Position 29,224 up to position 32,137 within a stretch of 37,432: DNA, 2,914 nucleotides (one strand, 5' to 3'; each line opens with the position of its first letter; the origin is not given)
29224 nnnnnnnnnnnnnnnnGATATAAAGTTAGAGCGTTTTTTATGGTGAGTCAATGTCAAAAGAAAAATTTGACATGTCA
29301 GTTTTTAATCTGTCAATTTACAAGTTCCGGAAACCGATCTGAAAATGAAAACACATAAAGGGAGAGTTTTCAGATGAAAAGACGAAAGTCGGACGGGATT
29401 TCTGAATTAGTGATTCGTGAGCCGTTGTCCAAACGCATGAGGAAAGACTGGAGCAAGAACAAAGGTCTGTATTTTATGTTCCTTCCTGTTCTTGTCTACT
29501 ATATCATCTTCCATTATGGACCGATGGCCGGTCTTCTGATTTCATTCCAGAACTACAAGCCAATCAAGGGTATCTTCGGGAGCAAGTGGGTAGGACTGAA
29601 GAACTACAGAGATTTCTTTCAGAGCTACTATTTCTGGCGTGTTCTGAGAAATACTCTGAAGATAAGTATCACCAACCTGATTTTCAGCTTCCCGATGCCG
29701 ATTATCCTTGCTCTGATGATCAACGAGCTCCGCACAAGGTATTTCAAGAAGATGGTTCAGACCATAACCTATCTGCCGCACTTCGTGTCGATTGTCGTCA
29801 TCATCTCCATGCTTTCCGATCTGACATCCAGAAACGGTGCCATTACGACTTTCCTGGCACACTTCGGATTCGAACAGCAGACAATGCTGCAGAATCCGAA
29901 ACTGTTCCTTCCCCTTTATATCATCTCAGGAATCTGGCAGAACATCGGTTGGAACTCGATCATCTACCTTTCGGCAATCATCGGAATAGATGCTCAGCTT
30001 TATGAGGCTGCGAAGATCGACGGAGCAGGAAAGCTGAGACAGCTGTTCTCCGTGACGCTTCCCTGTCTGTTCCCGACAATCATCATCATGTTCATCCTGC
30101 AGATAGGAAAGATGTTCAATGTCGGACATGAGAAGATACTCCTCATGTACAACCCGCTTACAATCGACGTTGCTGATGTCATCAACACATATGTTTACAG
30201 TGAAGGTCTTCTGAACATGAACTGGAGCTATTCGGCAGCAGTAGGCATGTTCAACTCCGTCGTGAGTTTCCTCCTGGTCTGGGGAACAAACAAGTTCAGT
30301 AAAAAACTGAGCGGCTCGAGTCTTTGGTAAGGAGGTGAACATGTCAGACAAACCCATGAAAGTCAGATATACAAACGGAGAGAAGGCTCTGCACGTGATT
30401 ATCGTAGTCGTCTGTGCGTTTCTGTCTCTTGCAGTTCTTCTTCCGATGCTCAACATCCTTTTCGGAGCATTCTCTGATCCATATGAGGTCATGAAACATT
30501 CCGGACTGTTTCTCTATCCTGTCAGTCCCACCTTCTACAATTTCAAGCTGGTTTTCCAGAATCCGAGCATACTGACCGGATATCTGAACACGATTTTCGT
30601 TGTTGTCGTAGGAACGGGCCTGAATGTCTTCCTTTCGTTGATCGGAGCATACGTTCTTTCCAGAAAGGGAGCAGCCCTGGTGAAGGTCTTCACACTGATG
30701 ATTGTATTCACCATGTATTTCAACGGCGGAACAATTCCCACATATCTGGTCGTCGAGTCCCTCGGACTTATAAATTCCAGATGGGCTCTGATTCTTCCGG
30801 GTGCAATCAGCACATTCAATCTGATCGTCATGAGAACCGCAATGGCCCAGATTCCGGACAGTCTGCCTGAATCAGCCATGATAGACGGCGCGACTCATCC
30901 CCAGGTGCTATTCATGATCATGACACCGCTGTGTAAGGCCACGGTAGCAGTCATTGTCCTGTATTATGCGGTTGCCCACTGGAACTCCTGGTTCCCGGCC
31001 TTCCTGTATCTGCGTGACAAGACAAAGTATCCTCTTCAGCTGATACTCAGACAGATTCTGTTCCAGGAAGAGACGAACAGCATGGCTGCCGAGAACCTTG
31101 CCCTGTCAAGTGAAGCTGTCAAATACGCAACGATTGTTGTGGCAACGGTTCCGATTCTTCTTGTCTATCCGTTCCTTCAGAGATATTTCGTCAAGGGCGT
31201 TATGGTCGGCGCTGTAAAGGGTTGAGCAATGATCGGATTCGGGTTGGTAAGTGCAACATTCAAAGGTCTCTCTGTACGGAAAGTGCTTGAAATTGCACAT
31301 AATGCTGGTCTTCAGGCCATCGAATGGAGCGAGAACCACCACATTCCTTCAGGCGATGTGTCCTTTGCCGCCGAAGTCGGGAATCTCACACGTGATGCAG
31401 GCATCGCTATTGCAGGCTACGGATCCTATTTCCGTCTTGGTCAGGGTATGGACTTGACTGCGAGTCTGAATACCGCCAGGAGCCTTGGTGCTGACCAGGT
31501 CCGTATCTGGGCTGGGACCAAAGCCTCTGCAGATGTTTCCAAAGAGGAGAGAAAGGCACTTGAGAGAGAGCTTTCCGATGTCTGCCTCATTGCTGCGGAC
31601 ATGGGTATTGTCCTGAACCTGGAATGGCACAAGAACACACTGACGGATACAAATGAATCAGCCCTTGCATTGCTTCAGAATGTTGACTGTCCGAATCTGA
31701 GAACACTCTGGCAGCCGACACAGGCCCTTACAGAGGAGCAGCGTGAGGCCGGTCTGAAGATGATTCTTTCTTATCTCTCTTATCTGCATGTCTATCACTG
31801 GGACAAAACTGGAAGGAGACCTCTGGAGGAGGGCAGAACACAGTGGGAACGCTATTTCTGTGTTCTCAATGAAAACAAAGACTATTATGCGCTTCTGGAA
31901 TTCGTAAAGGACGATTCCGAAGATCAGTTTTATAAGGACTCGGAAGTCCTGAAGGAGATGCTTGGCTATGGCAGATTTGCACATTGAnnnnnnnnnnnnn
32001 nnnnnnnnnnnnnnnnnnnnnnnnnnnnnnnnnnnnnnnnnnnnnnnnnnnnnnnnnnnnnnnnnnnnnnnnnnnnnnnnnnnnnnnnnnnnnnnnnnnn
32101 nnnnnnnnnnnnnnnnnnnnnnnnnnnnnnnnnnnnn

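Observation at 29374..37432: Sugar importer operon with three embedded redox/isomerase-fold enzymes followed by a cytoplasmic heparinase II/III-like protein: candidate non-hydrolytic glycan or glycoside processing system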

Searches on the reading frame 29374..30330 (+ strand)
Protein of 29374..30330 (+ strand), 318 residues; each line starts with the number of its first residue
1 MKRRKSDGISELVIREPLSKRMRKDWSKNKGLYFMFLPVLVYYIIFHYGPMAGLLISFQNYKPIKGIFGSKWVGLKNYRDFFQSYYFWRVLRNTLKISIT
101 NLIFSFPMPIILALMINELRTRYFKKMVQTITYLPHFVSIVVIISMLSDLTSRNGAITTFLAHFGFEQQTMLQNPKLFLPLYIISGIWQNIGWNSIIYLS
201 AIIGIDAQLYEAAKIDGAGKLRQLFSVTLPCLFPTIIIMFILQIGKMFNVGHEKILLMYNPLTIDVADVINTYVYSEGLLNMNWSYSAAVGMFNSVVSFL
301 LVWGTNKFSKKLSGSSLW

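Call 7: search_protein_families(library=pfam, proteins=[window:29374-30330:+], max_evalue=0.01)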
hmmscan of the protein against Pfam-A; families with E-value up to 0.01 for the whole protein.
window:29374-30330:+ (318 aa): 1 family
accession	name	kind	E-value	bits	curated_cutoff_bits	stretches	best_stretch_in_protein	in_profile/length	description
PF00528.27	BPD_transp_1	-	7e-15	55.7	26.4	1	106-311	2-181/184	Binding-protein-dependent transport system inner membrane component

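Call 8: search_protein_families(library=ncbifam, proteins=[window:29374-30330:+], max_evalue=0.01)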
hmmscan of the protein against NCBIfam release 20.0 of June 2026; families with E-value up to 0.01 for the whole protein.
window:29374-30330:+ (318 aa): 17 families
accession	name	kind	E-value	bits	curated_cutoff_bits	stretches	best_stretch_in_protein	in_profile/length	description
NF007852.0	PRK10561.1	equivalog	2.5e-22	80.1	335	1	32-302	14-277/295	sn-glycerol-3-phosphate ABC transporter permease UgpA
NF040931.1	ABC_arch_GlcT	equivalog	2.6e-14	53.5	360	1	35-299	1-261/278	glucose ABC transporter permease GlcT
NF006939.0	PRK09421.1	equivalog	4.5e-10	39.3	262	1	87-246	8-160/230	molybdate ABC transporter permease subunit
TIGR03262.1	PhnU2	equivalog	1.7e-09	36.9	593.25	1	70-245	35-203/546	putative 2-aminoethylphosphonate ABC transporter permease subunit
NF008232.0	PRK10999.1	equivalog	1e-08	34.4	392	1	86-249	282-445/520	maltose ABC transporter permease MalF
NF007044.0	PRK09497.1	equivalog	6.5e-06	25.8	348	1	68-312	43-278/285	spermidine/putrescine ABC transporter permease PotB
TIGR02138.1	phosphate_pstC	equivalog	6.7e-06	25.3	196.45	1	36-132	13-107/296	phosphate ABC transporter permease subunit PstC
NF011624.0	PRK15050.1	equivalog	7.7e-06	25.2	247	1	24-301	17-278/297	2-aminoethylphosphonate ABC transporter permease subunit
TIGR03226.1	PhnU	equivalog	7.9e-06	25.5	283.45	1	30-301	41-296/311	2-aminoethylphosphonate ABC transporter permease subunit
TIGR02141.1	modB_ABC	equivalog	8.3e-06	25.6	182.6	1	94-308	3-205/208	molybdate ABC transporter permease subunit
TIGR01581.1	Mo_ABC_porter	hypoth_equivalog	4.5e-05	23.1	210.3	1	91-242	23-166/225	ABC transporter permease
TIGR00969.1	3a0106s02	subfamily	6.9e-05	22.4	240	1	93-244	61-208/272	sulfate ABC transporter permease subunit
NF040839.1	tungstate_WtpB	equivalog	0.00064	19.4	340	1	91-279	46-223/251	tungstate ABC transporter permease WtpB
NF008231.0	PRK10998.1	equivalog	0.0044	16.6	261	1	93-301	87-280/296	maltose ABC transporter permease MalG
NF043074.1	MMSYN1_0196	equivalog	0.0056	16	350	0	36-313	14-267/277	spermidine/putrescine ABC transporter permease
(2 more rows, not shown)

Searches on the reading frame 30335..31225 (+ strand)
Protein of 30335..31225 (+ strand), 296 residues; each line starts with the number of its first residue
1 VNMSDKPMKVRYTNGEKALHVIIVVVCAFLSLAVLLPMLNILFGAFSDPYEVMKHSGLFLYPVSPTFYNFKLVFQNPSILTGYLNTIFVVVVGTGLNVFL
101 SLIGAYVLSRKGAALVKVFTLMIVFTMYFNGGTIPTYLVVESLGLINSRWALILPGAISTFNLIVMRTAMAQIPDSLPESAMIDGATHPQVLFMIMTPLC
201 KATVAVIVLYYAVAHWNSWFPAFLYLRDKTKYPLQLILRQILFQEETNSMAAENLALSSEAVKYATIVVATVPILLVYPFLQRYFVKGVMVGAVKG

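Call 7: search_protein_families(library=pfam, proteins=[window:30335-31225:+], max_evalue=0.01)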
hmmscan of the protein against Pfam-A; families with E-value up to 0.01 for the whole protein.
window:30335-31225:+ (296 aa): 1 family
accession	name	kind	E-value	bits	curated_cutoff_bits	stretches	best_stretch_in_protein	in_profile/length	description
PF00528.27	BPD_transp_1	-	0.0028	17.8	26.4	0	118-289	32-182/184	Binding-protein-dependent transport system inner membrane component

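Call 8: search_protein_families(library=ncbifam, proteins=[window:30335-31225:+], max_evalue=0.01)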
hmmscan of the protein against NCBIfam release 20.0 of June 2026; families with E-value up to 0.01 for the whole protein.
window:30335-31225:+ (296 aa): 3 families
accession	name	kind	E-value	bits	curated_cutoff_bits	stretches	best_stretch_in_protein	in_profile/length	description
NF040932.1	ABC_arch_GlcU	equivalog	1.2e-15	57.8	340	1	21-291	3-266/272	glucose ABC transporter permease GlcU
NF008210.0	PRK10973.1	equivalog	3.6e-09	36.7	297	1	32-290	21-277/281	sn-glycerol-3-phosphate ABC transporter permease UgpE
NF008231.0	PRK10998.1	equivalog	4.3e-09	36.4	261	1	71-296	73-296/296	maltose ABC transporter permease MalG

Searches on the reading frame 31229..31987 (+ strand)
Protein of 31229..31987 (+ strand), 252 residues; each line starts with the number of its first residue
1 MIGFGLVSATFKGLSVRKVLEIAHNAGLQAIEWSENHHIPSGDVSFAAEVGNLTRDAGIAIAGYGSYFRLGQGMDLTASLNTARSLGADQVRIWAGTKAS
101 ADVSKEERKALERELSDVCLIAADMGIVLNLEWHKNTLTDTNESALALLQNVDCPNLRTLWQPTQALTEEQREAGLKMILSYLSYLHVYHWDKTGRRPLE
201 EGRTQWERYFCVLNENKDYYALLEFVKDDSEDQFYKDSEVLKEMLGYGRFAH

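Call 7: search_protein_families(library=pfam, proteins=[window:31229-31987:+], max_evalue=0.01)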
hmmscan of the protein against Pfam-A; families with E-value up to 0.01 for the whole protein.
window:31229-31987:+ (252 aa): 1 family
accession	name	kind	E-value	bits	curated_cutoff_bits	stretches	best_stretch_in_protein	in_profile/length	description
PF01261.30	AP_endonuc_2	-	1.3e-17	64.7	31.1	1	21-243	2-248/249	Xylose isomerase-like TIM barrel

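Call 8: search_protein_families(library=ncbifam, proteins=[window:31229-31987:+], max_evalue=0.01)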
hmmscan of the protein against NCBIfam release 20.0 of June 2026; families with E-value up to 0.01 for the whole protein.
window:31229-31987:+ (252 aa): 0 families

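Call 32: search_solved_structures(query=window:31229-31987:+, max_evalue=0.01)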
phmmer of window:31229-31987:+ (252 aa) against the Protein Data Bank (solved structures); distinct sequences matched with E-value up to 0.01: 1.
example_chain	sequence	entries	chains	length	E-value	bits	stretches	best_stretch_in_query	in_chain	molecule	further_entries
3dx5_A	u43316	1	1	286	1.2e-11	48.2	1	16-234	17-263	uncharacterized protein AsbF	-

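Call 75: find_homologous_proteins(query=window:31229-31987:+, max_evalue=0.00001)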
Query window:31229-31987:+ (252 aa): 504 proteins with E <= 0.00001 among 1453 candidates; the best 120 are listed.
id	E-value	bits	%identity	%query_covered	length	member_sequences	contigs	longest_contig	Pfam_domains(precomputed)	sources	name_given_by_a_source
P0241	6.2e-164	562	99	100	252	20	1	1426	PF01261.31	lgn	-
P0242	3.7e-128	445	79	100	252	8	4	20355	PF01261.31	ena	-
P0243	1.1e-127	443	78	100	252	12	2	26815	PF01261.31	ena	-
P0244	1.4e-123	430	77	100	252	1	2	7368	PF01261.31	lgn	-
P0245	2.3e-120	419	75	100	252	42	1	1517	PF01261.31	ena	-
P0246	2.0e-119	416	74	100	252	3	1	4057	PF01261.31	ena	-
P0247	5.0e-116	405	73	100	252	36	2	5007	PF01261.31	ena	-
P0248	6.6e-115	401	71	100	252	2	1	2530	PF01261.31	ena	-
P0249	4.6e-101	356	64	98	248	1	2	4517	PF01261.31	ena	-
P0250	1.6e-100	354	65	98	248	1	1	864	PF01261.31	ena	-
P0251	1.0e-95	338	64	97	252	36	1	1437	PF01261.31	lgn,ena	-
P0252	8.1e-95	335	62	97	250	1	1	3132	PF01261.31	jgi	-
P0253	1.8e-94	334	63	97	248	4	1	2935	PF01261.31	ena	-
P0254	2.3e-94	334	63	98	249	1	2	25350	PF01261.31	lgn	-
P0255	2.5e-94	334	61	98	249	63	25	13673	PF01261.31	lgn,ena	-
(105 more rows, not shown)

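Call 85: predict_structure(alignment_id=A2)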
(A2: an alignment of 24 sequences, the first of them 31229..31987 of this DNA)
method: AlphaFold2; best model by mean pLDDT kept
length: 252 residues; sequences in the alignment: 24
mean_pLDDT: 95.3   pTM: 0.91
mean pLDDT of the five models: 95.3, 95.2, 94.7, 94.6, 94.1
residues with pLDDT >= 90: 232; 70-90: 15; 50-70: 1; < 50: 4
segments of 3 or more residues with pLDDT < 50: 249-252
pLDDT, mean of each block of 10 residues (from residue 1): 95 96 97 96 98 98 98 96 99 98 98 98 98 97 98 97 93 97 97 93 97 94 91 97 78 34
secondary structure, 60 per line:
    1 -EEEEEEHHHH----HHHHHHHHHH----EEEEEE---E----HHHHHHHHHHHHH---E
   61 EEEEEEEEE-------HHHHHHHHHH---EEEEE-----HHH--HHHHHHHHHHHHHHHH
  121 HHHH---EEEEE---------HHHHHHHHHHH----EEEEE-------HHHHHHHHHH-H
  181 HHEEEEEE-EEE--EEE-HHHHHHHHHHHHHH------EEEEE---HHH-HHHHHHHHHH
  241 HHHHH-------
elements in order: E2-7 H8-11 H16-25 E30-35 H44-56 E60-69 H77-86 E90-94 H105-124 E128-132 H142-152 E157-161 H169-178 E183-188 E190-192 E195-197 H199-212 E219-223 H231-245

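Call 88: fold_search(model_id=the predicted structure, library=pdb)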
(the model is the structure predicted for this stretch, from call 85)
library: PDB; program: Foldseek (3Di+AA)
matches with E <= 10: 1782; with E <= 0.001: 275
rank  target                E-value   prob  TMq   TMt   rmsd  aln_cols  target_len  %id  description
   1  3dx5                  1.2e-14  1.00  0.82  0.76   3.0       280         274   21  Crystal structure of the probable 3-DHS dehydratase AsbF involved in the petrobactin synthesis from Bacillus anthracis (released 2008-09-02)
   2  7drd_G                1.8e-12  1.00  0.70  0.66   5.0       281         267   13  Cryo-EM structure of DgpB-C at 2.85 angstrom resolution (released 2021-12-08)
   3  7drd_A                2.9e-12  1.00  0.70  0.67   4.9       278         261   13  Cryo-EM structure of DgpB-C at 2.85 angstrom resolution (released 2021-12-08)
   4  7drd_C                7.5e-12  1.00  0.70  0.68   4.8       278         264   14  Cryo-EM structure of DgpB-C at 2.85 angstrom resolution (released 2021-12-08)
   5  4pfh_A                1.0e-11  1.00  0.74  0.63   5.1       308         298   15  Crystal structure of engineered D-tagatose 3-epimerase PcDTE-IDF8 (released 2014-10-22)
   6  3cqj_B                3.0e-11  1.00  0.78  0.72   4.0       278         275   15  Crystal Structure of L-xylulose-5-phosphate 3-epimerase UlaE (form B) complex with Zn2+ (released 2008-11-25)
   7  4pfh_B                3.8e-11  1.00  0.74  0.65   4.6       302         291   15  Crystal structure of engineered D-tagatose 3-epimerase PcDTE-IDF8 (released 2014-10-22)
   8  4xsl_C                3.8e-11  1.00  0.74  0.64   4.8       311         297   14  Crystal strcutre of D-tagatose 3-epimerase C66S from Pseudomonas cichorii in complex with glycerol (released 2016-01-27)
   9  8xiv                  4.8e-11  1.00  0.74  0.65   4.7       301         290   15  Production of D-psicose (released 2024-12-25)
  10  8yec_E                6.2e-11  1.00  0.70  0.61   4.8       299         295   15  Crystal structure of L-ribulose 3-epimerase in complex with D-allulose (released 2025-02-12)
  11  4ytr_B                6.9e-11  1.00  0.70  0.61   5.8       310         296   13  Crystal structure of D-tagatose 3-epimerase C66S from Pseudomonas cichorii in complex with 1-deoxy L-tagatose (released 2016-03-23)
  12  8xix                  7.4e-11  1.00  0.72  0.64   4.6       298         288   14  KeDt3e within Co (released 2024-12-25)
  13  4q7i_A                9.4e-11  1.00  0.74  0.63   4.7       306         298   14  Crystal structure of engineered thermostable D-tagatose 3-epimerase PcDTE-Var8 (released 2014-10-22)
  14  4pgl_A                9.4e-11  1.00  0.73  0.63   4.8       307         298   14  Crystal structure of engineered D-tagatose 3-epimerase PcDTE-ILS6 (released 2014-10-22)
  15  4ovx                  1.1e-10  1.00  0.78  0.73   4.3       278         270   16  Crystal structure of Xylose isomerase domain protein from Planctomyces limnophilus DSM 3776 (released 2014-02-12)
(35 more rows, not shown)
